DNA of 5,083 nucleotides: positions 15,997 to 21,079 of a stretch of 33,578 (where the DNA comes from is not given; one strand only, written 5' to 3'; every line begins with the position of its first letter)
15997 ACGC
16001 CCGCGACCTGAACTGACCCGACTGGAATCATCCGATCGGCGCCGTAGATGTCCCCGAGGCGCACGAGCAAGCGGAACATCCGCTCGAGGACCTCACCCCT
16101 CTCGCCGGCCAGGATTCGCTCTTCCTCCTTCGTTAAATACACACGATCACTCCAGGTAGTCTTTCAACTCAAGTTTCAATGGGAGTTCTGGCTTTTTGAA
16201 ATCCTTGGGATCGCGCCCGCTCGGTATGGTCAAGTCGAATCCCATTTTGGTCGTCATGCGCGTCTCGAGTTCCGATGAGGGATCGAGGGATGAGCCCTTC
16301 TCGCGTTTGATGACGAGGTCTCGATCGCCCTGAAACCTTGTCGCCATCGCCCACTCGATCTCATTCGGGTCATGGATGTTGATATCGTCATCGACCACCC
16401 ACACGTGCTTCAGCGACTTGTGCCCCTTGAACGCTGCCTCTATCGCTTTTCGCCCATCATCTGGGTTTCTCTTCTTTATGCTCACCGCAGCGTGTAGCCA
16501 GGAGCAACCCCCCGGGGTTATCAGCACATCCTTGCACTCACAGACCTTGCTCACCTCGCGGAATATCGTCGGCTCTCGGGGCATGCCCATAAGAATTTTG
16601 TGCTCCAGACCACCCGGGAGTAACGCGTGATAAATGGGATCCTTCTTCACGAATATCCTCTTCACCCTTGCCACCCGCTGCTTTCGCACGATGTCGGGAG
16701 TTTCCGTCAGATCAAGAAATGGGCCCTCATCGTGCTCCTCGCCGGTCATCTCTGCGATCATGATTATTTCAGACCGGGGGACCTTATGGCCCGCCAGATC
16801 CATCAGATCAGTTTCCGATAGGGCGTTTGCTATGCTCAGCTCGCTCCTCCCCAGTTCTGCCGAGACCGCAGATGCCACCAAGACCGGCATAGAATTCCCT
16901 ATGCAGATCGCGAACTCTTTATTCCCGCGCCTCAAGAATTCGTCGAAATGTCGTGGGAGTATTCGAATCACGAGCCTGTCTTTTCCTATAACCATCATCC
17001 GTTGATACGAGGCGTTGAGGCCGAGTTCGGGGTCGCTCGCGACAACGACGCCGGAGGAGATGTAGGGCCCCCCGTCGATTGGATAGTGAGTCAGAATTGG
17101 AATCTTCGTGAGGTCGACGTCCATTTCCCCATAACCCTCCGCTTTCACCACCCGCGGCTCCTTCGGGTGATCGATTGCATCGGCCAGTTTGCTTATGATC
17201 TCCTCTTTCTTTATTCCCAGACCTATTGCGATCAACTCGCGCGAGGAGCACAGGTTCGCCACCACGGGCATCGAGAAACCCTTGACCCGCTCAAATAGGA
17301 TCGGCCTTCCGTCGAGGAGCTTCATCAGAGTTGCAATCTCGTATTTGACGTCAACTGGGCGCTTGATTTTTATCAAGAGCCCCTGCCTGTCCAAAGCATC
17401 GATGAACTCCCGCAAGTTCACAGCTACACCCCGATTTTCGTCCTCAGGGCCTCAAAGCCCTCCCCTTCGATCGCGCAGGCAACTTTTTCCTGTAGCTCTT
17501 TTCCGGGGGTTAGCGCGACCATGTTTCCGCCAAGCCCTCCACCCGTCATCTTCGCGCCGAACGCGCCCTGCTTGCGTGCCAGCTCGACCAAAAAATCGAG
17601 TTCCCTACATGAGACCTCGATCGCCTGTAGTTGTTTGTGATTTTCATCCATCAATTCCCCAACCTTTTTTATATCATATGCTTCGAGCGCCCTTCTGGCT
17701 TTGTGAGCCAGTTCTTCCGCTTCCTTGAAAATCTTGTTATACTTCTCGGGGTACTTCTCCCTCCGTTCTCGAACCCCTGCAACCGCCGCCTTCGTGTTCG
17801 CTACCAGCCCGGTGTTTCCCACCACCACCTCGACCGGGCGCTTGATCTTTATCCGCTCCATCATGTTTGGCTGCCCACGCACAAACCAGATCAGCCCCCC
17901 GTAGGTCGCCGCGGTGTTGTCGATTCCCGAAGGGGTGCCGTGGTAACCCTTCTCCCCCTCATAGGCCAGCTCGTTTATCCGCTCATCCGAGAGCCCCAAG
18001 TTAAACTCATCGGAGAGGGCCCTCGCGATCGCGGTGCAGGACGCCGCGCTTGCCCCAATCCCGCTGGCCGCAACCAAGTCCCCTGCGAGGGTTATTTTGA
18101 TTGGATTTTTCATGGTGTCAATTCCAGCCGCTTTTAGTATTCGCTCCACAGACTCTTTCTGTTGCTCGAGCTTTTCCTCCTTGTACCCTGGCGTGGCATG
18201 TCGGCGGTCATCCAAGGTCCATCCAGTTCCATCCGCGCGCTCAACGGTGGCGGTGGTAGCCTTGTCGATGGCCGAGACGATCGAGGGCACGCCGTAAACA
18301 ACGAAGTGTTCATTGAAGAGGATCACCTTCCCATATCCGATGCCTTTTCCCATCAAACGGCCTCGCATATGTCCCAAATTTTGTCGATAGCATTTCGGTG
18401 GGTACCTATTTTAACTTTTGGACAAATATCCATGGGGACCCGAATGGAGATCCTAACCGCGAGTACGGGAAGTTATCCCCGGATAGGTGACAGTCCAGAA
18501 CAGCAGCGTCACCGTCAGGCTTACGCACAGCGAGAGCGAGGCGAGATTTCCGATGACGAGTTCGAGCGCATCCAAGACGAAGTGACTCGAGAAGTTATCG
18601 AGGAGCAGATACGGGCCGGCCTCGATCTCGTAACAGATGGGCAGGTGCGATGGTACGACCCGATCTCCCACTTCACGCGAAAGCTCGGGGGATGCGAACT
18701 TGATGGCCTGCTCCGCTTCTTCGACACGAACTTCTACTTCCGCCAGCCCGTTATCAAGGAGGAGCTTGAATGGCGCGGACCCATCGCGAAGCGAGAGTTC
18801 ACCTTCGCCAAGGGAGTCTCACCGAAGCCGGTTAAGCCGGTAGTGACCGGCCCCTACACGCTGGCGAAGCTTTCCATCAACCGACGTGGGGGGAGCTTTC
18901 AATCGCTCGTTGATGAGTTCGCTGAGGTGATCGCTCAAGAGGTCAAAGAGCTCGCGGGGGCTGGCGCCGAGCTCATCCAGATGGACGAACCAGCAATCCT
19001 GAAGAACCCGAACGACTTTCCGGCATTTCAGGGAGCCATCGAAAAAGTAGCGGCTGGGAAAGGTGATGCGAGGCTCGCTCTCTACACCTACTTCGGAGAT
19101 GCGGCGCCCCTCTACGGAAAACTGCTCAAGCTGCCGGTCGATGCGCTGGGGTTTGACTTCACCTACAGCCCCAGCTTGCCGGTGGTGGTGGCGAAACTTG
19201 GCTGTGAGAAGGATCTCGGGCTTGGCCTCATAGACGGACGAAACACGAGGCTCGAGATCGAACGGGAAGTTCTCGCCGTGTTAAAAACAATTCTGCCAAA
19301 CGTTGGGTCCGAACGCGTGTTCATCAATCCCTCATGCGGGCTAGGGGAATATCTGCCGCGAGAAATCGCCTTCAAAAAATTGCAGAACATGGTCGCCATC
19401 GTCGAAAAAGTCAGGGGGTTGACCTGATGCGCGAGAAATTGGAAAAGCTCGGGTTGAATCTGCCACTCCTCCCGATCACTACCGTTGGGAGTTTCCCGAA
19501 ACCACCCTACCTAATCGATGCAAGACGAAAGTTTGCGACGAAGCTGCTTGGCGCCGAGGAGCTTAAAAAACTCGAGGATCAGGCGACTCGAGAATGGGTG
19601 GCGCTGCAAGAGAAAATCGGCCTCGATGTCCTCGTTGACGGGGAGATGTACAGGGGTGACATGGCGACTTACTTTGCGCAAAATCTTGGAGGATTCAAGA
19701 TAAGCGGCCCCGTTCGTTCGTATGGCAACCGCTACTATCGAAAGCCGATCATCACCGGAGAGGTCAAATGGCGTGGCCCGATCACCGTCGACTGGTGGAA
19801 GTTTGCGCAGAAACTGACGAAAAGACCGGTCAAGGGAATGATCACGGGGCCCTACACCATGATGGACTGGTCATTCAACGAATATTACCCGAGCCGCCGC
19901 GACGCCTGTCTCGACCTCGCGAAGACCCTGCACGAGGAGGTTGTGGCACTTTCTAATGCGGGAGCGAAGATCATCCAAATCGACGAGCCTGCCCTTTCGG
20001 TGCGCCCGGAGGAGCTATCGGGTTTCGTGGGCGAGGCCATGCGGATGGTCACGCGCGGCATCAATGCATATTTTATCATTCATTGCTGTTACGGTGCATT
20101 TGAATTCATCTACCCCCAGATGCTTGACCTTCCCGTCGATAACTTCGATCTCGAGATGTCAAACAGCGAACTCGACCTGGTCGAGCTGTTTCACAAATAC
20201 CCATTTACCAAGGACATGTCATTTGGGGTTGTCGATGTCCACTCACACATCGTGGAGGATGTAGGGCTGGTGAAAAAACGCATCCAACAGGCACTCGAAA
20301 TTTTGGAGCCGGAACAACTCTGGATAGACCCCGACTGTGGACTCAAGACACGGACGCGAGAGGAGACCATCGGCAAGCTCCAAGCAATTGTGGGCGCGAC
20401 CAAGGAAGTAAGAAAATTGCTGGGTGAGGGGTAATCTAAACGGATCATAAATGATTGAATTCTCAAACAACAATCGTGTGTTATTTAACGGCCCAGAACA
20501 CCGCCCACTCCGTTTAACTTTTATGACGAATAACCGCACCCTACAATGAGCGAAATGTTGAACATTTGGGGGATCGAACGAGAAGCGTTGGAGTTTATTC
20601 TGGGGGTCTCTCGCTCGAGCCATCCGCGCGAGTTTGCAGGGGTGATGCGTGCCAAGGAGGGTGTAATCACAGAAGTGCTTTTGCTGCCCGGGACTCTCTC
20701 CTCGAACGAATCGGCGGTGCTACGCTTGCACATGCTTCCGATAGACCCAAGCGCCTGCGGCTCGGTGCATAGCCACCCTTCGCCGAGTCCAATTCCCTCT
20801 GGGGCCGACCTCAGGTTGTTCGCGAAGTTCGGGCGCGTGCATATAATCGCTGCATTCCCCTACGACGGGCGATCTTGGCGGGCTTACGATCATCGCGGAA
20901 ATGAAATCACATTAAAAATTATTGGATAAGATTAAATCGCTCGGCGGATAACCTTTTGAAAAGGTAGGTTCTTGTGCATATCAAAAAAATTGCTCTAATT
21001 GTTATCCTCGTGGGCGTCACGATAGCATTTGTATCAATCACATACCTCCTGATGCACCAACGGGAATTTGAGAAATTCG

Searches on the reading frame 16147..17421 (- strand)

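Call 25: search_protein_families(library=pfam, proteins=[window:16147-17421:-], max_evalue=0.00001)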
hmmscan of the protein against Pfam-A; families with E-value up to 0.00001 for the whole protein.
window:16147-17421:- (424 aa): 3 families
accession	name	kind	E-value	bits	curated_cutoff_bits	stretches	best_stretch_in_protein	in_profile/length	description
PF01977.22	UbiD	-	7.6e-40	136.7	23.3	1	98-271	17-205/206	3-octaprenyl-4-hydroxybenzoate carboxy-lyase Rift-related domain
PF20696.2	UbiD_C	-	3.4e-32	111.5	24.2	1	276-396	2-126/127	3-octaprenyl-4-hydroxybenzoate carboxy-lyase C-terminal domain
PF20695.2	UbiD_N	-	1e-19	70.8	24.3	1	7-83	1-78/78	3-octaprenyl-4-hydroxybenzoate carboxy-lyase N-terminal domain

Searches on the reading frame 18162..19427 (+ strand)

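Call 25: search_protein_families(library=pfam, proteins=[window:18162-19427:+], max_evalue=0.00001)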
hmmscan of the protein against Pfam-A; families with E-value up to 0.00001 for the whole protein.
window:18162-19427:+ (421 aa): 2 families
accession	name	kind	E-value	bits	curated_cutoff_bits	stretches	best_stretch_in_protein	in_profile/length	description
PF01717.24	Meth_synt_2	-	8.5e-35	121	21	1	108-414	6-322/324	Cobalamin-independent synthase, Catalytic domain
PF08267.18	Meth_synt_1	-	2.7e-33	116.3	27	1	184-377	109-308/313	Cobalamin-independent synthase, N-terminal domain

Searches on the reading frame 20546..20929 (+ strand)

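Call 25: search_protein_families(library=pfam, proteins=[window:20546-20929:+], max_evalue=0.00001)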
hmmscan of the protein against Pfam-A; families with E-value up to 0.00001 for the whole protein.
window:20546-20929:+ (127 aa): 1 family
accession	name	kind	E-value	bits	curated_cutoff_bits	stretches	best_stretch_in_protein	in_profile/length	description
PF14464.11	Prok-JAB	-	9.1e-11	42.1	25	1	21-113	11-113/114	Prokaryotic homologs of the JAB domain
